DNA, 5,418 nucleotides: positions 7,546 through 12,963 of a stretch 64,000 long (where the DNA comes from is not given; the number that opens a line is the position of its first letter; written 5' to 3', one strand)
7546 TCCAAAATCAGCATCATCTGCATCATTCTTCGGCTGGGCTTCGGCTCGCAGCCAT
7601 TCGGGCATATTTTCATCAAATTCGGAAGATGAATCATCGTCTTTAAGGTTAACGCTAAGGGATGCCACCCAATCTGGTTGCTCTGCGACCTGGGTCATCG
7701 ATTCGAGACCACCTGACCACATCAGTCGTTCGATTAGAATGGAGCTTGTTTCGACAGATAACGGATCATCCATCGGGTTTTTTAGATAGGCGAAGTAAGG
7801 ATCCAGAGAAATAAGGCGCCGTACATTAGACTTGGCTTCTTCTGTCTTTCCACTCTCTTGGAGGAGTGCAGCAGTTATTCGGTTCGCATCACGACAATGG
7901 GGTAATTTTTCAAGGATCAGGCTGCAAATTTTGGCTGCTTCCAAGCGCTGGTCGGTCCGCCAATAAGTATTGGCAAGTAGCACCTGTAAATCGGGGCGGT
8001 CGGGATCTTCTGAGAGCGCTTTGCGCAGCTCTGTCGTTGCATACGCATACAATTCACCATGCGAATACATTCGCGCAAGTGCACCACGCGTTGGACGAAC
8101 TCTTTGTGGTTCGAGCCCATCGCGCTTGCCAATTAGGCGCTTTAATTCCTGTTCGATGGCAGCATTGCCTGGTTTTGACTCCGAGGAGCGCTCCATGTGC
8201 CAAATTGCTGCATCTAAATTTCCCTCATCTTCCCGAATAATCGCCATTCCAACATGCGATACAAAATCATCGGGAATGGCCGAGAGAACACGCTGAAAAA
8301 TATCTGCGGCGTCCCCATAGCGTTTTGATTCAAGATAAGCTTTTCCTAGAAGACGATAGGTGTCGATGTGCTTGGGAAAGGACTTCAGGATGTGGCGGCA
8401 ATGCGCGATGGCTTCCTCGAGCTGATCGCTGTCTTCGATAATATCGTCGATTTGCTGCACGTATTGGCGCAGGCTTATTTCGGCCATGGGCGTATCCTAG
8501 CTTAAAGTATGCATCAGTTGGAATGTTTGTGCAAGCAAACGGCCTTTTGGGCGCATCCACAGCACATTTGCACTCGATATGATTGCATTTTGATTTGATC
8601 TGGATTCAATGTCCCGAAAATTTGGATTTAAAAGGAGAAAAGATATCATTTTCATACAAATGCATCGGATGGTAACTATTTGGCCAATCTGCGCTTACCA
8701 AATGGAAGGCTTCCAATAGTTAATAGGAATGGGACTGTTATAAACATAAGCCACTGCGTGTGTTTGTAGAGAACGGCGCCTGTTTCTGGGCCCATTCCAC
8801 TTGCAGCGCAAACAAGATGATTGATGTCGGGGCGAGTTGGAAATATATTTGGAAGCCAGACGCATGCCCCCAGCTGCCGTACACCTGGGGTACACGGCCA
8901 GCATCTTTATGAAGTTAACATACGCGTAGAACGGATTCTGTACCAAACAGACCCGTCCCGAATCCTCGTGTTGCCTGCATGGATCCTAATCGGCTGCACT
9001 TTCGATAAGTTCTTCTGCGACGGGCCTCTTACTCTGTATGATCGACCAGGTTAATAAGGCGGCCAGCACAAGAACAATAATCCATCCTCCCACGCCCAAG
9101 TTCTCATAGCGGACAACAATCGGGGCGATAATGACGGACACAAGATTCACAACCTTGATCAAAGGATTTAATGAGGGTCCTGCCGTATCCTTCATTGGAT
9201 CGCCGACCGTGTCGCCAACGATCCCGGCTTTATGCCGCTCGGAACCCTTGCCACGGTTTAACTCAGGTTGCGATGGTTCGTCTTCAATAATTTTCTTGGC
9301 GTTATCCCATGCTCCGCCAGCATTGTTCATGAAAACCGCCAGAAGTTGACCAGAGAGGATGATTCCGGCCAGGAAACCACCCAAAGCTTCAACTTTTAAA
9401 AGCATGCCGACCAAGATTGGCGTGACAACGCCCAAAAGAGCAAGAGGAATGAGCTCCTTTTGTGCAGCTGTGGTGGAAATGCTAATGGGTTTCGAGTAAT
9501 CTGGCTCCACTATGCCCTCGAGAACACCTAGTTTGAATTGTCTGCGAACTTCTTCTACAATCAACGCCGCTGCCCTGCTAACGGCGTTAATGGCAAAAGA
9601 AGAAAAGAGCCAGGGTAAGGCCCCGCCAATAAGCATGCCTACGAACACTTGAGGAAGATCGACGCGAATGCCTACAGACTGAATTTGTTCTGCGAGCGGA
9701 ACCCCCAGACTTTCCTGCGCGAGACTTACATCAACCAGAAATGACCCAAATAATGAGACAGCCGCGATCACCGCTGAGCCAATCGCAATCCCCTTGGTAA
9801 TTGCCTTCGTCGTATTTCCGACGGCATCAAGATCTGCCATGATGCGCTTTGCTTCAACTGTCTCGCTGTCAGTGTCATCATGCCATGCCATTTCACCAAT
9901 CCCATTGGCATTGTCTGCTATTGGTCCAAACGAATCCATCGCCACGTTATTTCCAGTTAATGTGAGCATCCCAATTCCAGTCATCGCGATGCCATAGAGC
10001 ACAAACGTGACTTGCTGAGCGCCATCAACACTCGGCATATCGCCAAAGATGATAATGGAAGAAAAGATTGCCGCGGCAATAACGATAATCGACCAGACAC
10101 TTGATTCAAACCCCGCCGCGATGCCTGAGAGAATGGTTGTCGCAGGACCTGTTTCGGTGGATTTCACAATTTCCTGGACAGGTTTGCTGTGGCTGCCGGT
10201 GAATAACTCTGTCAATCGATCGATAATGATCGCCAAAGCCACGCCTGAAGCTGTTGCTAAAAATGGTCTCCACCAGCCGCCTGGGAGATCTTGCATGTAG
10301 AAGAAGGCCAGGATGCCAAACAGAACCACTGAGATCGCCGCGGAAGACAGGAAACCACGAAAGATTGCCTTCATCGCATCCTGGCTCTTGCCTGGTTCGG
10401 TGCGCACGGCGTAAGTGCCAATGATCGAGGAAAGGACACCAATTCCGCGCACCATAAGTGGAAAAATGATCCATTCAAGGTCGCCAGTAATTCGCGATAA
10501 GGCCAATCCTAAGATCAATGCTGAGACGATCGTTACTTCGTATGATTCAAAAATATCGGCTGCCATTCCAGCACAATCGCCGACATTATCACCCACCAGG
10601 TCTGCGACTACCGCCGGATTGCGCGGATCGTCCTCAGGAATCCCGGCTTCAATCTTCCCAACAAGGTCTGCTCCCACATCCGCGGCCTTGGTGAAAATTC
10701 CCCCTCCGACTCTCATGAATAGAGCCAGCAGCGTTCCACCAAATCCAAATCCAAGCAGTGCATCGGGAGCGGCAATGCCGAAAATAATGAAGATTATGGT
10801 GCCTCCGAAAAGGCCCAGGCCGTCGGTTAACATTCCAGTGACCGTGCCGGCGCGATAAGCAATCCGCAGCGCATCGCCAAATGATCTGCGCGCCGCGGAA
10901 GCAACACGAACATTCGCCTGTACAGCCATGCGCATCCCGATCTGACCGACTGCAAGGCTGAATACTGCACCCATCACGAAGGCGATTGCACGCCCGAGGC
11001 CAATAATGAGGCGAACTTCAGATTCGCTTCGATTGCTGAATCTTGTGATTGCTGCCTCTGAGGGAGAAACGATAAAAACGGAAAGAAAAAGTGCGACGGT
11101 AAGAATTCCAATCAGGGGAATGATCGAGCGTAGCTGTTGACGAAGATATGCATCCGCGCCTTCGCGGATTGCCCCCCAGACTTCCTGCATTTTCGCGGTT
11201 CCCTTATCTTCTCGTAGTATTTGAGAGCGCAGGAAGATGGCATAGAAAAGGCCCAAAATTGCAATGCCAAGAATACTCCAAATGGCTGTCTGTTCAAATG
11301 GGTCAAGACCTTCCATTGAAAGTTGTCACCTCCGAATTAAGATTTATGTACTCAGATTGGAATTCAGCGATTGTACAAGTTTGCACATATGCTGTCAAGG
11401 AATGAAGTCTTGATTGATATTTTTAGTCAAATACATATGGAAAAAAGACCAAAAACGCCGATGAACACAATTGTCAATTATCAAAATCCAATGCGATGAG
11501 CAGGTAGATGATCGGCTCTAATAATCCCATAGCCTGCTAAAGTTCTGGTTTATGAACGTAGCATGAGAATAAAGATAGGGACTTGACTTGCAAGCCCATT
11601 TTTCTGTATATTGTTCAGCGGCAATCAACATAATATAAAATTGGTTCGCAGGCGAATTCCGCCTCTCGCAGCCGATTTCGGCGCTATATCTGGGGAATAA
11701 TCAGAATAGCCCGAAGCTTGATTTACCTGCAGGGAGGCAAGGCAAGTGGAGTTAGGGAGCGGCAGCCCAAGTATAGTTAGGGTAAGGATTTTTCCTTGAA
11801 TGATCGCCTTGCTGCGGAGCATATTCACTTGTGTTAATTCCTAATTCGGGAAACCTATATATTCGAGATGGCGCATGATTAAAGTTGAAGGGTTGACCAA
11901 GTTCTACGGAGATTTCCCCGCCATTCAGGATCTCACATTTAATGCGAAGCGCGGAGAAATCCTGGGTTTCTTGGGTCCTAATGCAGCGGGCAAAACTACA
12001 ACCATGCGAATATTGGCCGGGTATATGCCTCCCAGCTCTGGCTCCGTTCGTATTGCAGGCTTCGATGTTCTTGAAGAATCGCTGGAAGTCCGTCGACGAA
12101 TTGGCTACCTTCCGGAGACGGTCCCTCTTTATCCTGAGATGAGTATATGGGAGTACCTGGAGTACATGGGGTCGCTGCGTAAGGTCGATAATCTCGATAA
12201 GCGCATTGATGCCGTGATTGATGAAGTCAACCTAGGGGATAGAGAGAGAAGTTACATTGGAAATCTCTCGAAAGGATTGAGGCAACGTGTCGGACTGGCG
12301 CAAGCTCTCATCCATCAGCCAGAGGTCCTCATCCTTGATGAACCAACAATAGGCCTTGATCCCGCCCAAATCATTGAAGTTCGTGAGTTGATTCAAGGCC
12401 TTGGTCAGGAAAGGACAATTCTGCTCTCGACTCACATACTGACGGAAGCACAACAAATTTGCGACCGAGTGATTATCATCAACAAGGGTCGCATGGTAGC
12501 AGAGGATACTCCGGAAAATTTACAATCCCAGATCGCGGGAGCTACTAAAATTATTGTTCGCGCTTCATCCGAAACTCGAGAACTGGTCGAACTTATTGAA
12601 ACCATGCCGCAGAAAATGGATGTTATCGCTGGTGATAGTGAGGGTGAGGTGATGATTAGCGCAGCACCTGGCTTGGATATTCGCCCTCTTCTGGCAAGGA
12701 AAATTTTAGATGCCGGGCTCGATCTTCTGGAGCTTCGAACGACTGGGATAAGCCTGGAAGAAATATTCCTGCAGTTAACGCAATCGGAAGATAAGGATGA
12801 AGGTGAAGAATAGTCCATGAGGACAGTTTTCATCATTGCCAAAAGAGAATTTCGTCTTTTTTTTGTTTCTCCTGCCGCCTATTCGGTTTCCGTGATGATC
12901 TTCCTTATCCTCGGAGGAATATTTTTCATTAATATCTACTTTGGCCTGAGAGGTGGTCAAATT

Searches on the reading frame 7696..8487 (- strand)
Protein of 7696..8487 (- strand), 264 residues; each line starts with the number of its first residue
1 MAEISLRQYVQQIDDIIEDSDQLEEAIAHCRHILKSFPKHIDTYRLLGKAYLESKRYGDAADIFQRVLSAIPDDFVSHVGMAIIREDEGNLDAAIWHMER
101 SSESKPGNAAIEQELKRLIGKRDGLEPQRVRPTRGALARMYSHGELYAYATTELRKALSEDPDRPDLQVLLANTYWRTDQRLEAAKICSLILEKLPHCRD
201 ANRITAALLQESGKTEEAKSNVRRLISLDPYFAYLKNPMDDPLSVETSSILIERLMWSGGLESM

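Call 19: search_solved_structures(query=window:7696-8487:-, max_evalue=0.01)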
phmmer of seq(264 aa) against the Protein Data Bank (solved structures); distinct sequences matched with E-value up to 0.01: 67 (the best 60 are shown).
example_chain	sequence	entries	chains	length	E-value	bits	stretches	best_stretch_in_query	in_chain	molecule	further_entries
7yeh_B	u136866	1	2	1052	3.9e-16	62.6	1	14-106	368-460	UDP-N-acetylglucosamine--peptide N-acetylglucosaminyltransferase 110 kDa subunit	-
7yea_A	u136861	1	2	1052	3.9e-16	62.6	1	14-106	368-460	UDP-N-acetylglucosamine--peptide N-acetylglucosaminyltransferase 110 kDa subunit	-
7ntf_A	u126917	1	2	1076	5.4e-16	62.1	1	14-106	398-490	Isoform 1 of UDP-N-acetylglucosamine--peptide N-acetylglucosaminyltransferase 110 kDa subu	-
1w3b_A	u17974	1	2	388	1.4e-14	57.5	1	11-101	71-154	UDP-N-ACETYLGLUCOSAMINE--PEPTIDE N-ACETYLGLUCOSAMINYLTRANSFERASE 110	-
6eou_A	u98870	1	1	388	1.9e-14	57.1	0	11-101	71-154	UDP-N-acetylglucosamine--peptide N-acetylglucosaminyltransferase 110 kDa subunit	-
9qhb_A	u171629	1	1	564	1.1e-13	54.6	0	23-197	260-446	Engineered tetratricopeptide repeat protein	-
8bu0_A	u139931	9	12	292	2e-10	43.9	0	23-112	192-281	Consensus tetratricopeptide repeat protein | Crystal structure of an 8-repeat consensus TPR superhelix with Zinc. | Monomer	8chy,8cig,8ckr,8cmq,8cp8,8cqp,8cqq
9qhc_A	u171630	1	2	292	7.5e-08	35.4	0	23-110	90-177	Engineered tetratricopeptide repeat protein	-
9g8o_B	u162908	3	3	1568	8.9e-07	31.9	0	15-92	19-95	Superkiller complex protein 3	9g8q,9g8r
7qdr_B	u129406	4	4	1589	9.6e-07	31.8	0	15-92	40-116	Tetratricopeptide repeat protein 37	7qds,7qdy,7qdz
2wqh_A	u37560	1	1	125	1.4e-06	31.3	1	22-116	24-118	CTPR3Y3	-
7obi_A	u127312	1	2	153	1.5e-06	31.2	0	16-119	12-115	CTPR-rv4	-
9eh1_Q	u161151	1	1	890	2e-06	30.8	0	29-87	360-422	RNA polymerase-associated protein CTR9 homolog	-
9gzg_A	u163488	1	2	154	4.8e-06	29.5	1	12-116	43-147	Engineered CTPR protein with glutamic acids for conductivity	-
7oop_S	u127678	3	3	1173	1.1e-05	28.3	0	29-87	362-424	RNA polymerase-associated protein CTR9 homolog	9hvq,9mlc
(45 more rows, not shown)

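Call 21: find_related_loci(query=A1, collection=genome_contigs, flank=6000)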
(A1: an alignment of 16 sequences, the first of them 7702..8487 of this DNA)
Query A1 (262 aa) in genome_contigs; peptide patterns used: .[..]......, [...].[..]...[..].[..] (x = any residue, [..] = any of these).
527 stretches matched a pattern; 476 encode a relative of the query (tblastn E <= 1e-3); the best 80 are kept; 80 distinct loci.
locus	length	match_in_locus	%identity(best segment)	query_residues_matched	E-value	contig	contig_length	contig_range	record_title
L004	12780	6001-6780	83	1-260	4e-149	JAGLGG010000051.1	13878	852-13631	MAG: Anaerolineales bacterium isolate RS_10_26 ROV157_10.bin.26.fa_51, whole genome shotgun sequence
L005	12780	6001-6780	78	1-260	4e-141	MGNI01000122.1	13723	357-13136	MAG: Chloroflexi bacterium RBG_16_48_8 RBG_16_scaffold_3304, whole genome shotgun sequence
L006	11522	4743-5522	75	1-260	4e-136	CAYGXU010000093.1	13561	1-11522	MAG TPA_asm: uncultured Anaerolineaceae bacterium isolate ERP119294_co1_300 genome assembly, contig: NODE_6023_length_13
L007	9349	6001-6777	67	1-260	3e-121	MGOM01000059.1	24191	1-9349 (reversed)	MAG: Chloroflexi bacterium RBG_19FT_COMBO_62_14 rbg_19ft_combo_scaffold_2344, whole genome shotgun sequence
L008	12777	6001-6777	67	1-260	7e-121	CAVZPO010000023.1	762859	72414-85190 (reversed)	MAG: uncultured Chloroflexia bacterium isolate MFD02809.bin.1.41 genome assembly, contig: contig_67003, whole genome sho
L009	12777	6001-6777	68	1-260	6e-121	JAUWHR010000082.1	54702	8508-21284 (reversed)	MAG: Anaerolineae bacterium isolate CSMAG_2273 CSMAG_2273_k141_293273_length_54702_cov_16.7394, whole genome shotgun seq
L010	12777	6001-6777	67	1-260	7e-121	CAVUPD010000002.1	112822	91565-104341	MAG: uncultured Chloroflexia bacterium isolate MFD05942.bin.2.115 genome assembly, contig: contig_103616, whole genome s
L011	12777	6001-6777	68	1-260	1e-120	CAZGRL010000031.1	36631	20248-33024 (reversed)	MAG TPA_asm: uncultured Anaerolineaceae bacterium isolate binchicken_co34_481 genome assembly, contig: NODE_1593_length_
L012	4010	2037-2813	68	1-260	1e-122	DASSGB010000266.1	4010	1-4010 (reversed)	MAG TPA_asm: Anaerolineales bacterium isolate SMAG_U1021 k141_526340, whole genome shotgun sequence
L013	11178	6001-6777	67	1-260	1e-120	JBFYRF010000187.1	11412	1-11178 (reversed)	MAG: Anaerolineales bacterium isolate PPR_0206 k121_1154208, whole genome shotgun sequence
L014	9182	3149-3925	67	1-260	4e-120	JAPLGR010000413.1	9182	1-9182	MAG: Chloroflexota bacterium isolate LacPavin_0920_SED5_MAG_65_9b LacPavin_0920_SED5_scaffold_214786, whole genome shotg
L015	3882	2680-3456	65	1-260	1e-121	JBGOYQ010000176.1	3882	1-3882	MAG: Anaerolineae bacterium isolate OBJ_0618_130150_4 k141_5481725_length_3882_cov_95.2515, whole genome shotgun sequenc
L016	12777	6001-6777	68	1-260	1e-119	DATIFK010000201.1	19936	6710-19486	MAG TPA_asm: Anaerolineales bacterium isolate SMAG_U16393 k141_1100366, whole genome shotgun sequence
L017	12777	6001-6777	68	1-260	6e-119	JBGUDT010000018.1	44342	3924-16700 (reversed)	MAG: Anaerolineales bacterium isolate 11D-03 NODE_18_length_44342_cov_6.363990, whole genome shotgun sequence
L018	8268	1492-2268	67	1-260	6e-119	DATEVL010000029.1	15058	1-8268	MAG TPA_asm: Anaerolineales bacterium isolate SMAG_U8366 k141_897102, whole genome shotgun sequence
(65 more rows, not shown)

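Call 50: search_protein_representatives(protein=window:7702-8487:-)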
Query: 262 residues. Proteins with E-value up to 0.001 (for the whole library): 29457; up to 1e-10: 4402; up to 1e-30: 1692. The best 150 are listed.
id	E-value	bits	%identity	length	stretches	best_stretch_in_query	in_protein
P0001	1.6e-170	581.4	87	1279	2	1-262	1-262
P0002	7.8e-145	497.2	85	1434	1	1-260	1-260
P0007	1.1e-139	480.3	83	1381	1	1-260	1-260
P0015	2.0e-138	476.2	69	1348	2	1-260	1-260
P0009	2.3e-134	462.9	67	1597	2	1-260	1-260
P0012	2.4e-129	446.5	65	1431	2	1-260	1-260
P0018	5.2e-127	438.9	74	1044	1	1-260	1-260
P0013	4.6e-124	429.2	73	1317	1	1-260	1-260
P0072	5.6e-115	399.4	59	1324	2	1-260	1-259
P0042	7.7e-115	399.0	53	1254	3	1-260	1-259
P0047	1.1e-113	395.2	60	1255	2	1-260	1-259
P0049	2.0e-113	394.4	65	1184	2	1-258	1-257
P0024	5.3e-113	393.0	55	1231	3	1-260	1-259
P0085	8.2e-113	392.4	64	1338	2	1-260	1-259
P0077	1.2e-112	391.8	60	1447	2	1-260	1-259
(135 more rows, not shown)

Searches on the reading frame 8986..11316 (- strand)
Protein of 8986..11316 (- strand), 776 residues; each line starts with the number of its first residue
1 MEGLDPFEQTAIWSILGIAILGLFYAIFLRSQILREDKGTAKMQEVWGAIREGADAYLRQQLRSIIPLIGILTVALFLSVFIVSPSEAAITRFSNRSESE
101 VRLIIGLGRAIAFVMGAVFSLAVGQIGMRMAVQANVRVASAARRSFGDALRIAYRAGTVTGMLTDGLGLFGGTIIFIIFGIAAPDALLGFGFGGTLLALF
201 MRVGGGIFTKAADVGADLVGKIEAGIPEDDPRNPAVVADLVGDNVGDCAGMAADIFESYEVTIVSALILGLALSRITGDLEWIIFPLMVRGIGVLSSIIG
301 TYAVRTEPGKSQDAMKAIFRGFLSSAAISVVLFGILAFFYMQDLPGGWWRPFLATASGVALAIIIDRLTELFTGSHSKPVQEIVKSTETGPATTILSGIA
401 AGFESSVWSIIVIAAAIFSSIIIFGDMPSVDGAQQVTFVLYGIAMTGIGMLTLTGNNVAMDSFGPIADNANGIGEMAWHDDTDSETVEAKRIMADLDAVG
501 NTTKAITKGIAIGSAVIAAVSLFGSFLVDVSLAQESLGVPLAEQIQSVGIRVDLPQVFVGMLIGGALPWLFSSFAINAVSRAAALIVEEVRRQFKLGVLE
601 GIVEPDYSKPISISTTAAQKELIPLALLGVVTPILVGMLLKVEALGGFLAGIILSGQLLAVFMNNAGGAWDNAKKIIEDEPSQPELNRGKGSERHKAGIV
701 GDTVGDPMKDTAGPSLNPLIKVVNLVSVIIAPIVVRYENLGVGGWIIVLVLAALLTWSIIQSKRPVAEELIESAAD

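Call 11: search_protein_families(library=pfam, proteins=[window:8986-11316:-], max_evalue=0.001)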
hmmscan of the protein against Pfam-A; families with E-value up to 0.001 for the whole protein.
window:8986-11316:- (776 aa): 1 family
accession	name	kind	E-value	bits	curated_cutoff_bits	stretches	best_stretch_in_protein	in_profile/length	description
PF03030.21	H_PPase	-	2.4e-239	796.7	29.7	1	20-730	1-645/645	Inorganic H+ pyrophosphatase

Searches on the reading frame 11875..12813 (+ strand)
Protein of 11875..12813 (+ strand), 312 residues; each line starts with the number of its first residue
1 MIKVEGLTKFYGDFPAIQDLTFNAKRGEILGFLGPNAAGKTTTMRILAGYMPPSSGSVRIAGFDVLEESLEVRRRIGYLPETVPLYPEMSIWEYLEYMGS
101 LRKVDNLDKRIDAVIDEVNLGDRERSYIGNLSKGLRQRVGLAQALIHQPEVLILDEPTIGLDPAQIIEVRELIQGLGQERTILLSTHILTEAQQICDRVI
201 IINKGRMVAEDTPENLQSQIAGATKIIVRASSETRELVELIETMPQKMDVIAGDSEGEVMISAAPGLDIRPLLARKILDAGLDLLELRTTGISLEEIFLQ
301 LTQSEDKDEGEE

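Call 11: search_protein_families(library=pfam, proteins=[window:11875-12813:+], max_evalue=0.001)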
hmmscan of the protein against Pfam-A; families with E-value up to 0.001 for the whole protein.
window:11875-12813:+ (312 aa): 2 families
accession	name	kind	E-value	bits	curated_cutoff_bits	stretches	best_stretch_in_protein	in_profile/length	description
PF00005.33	ABC_tran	-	3e-30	106.1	25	1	18-158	2-136/137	ABC transporter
PF13304.12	AAA_21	-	9.8e-11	42.7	27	1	117-188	224-299/304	AAA domain, putative AbiEii toxin, Type IV TA system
